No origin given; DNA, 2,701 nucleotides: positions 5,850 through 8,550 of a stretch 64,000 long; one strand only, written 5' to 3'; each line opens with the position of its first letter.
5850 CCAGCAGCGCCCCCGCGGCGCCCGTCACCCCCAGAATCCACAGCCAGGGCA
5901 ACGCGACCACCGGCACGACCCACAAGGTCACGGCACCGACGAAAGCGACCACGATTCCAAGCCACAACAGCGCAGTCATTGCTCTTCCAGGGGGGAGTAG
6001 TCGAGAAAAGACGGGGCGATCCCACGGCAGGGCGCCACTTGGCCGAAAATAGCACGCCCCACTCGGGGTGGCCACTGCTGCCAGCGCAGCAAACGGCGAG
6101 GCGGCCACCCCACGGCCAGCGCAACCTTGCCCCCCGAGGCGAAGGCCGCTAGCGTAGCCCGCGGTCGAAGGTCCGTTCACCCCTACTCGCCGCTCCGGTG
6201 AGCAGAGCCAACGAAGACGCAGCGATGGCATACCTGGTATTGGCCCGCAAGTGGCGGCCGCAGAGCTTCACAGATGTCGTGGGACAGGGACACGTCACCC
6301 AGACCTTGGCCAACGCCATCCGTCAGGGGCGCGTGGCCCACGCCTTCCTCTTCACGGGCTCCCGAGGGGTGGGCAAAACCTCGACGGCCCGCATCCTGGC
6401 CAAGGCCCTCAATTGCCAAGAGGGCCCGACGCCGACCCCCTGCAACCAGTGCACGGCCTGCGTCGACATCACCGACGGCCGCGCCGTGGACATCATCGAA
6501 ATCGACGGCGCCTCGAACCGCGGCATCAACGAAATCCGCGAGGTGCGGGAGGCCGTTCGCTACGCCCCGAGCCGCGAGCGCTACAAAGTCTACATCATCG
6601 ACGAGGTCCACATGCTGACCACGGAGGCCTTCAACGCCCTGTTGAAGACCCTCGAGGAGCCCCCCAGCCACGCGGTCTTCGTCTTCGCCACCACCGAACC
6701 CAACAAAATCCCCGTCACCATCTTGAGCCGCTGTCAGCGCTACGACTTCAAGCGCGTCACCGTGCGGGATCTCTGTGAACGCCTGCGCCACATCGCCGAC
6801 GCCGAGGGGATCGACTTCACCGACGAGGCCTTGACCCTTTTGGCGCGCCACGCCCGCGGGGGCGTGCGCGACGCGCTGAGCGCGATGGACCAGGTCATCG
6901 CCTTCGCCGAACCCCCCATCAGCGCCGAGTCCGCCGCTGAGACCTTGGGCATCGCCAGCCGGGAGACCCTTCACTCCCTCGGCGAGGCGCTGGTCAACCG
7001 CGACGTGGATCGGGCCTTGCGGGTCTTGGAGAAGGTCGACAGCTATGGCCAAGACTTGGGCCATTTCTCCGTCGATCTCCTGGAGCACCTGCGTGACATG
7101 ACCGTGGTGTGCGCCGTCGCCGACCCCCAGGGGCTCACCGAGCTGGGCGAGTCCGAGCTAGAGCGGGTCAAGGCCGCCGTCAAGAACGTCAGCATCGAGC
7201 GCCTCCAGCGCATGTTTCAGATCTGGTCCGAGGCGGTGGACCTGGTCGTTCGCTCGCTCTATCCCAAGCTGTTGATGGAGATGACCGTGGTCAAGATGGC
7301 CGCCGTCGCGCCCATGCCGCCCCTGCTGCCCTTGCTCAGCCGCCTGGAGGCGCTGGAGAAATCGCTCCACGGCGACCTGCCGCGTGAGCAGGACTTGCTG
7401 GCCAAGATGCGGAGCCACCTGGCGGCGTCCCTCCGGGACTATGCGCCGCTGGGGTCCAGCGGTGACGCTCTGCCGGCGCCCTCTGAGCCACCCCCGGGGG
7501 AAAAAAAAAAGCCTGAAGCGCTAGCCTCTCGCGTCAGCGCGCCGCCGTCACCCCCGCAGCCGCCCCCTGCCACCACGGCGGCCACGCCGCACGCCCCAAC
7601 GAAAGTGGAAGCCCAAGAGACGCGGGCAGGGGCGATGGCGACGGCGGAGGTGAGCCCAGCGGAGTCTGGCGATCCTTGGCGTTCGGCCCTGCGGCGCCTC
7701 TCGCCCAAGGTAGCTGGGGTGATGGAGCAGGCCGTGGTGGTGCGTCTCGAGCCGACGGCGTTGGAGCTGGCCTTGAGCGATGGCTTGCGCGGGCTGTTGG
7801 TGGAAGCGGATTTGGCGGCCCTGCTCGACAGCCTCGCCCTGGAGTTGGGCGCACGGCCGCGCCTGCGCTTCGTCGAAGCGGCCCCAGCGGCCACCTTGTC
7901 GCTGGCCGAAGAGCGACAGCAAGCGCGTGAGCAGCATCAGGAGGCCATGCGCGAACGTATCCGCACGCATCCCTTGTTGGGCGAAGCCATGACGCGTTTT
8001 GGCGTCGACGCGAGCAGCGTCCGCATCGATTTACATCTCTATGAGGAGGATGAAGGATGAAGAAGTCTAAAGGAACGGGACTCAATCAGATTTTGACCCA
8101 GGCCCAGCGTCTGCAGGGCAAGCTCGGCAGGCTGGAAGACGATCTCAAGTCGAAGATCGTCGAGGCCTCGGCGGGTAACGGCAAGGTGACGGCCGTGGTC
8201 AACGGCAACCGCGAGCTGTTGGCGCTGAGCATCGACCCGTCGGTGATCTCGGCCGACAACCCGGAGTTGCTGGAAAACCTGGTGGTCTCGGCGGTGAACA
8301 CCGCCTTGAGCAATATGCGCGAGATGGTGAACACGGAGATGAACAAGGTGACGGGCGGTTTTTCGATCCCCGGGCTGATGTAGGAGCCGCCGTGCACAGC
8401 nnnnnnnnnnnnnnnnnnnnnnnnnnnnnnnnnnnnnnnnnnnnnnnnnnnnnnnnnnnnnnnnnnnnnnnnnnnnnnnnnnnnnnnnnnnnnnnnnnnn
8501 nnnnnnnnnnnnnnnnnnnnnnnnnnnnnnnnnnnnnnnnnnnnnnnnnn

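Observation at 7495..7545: dnaX carries an in-frame A10 run with an A_AAA_AAG slippery heptamer and an immediate -1-frame stop, a tau/gamma recoding signature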

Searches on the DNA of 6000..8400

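Call 5: search_rna_families(source=window, start=6000, end=8400, threshold=evalue, max_evalue=10, show_alignments=3)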
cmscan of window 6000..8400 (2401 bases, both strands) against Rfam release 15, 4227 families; matches with E-value up to 10: 5.
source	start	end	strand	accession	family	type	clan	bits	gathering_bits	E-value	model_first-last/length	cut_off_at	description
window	8230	8258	-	RF03738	mir-2320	Gene; miRNA;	-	19.4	90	2.4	25-53/75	no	mir-2320 microRNA precursor family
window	6013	6064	-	RF02805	PyrR207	Gene; snRNA; snoRNA; HACA-box;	-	19.2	60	1.9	1-65/65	no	Pyrobaculum sRNA 207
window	7399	7451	-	RF02804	PyrR206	Gene; snRNA; snoRNA; HACA-box;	-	18.5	46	3.8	1-60/60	no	Pyrobaculum sRNA 206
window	6909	7027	-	RF02681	Twister-sister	Gene; ribozyme;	-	16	34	6.6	1-81/81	no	Twister_sister_ribozyme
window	8043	8076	+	RF01306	sR52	Gene; snRNA; snoRNA; CD-box;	-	14.6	50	7.1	1-60/60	no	Small nucleolar RNA sR52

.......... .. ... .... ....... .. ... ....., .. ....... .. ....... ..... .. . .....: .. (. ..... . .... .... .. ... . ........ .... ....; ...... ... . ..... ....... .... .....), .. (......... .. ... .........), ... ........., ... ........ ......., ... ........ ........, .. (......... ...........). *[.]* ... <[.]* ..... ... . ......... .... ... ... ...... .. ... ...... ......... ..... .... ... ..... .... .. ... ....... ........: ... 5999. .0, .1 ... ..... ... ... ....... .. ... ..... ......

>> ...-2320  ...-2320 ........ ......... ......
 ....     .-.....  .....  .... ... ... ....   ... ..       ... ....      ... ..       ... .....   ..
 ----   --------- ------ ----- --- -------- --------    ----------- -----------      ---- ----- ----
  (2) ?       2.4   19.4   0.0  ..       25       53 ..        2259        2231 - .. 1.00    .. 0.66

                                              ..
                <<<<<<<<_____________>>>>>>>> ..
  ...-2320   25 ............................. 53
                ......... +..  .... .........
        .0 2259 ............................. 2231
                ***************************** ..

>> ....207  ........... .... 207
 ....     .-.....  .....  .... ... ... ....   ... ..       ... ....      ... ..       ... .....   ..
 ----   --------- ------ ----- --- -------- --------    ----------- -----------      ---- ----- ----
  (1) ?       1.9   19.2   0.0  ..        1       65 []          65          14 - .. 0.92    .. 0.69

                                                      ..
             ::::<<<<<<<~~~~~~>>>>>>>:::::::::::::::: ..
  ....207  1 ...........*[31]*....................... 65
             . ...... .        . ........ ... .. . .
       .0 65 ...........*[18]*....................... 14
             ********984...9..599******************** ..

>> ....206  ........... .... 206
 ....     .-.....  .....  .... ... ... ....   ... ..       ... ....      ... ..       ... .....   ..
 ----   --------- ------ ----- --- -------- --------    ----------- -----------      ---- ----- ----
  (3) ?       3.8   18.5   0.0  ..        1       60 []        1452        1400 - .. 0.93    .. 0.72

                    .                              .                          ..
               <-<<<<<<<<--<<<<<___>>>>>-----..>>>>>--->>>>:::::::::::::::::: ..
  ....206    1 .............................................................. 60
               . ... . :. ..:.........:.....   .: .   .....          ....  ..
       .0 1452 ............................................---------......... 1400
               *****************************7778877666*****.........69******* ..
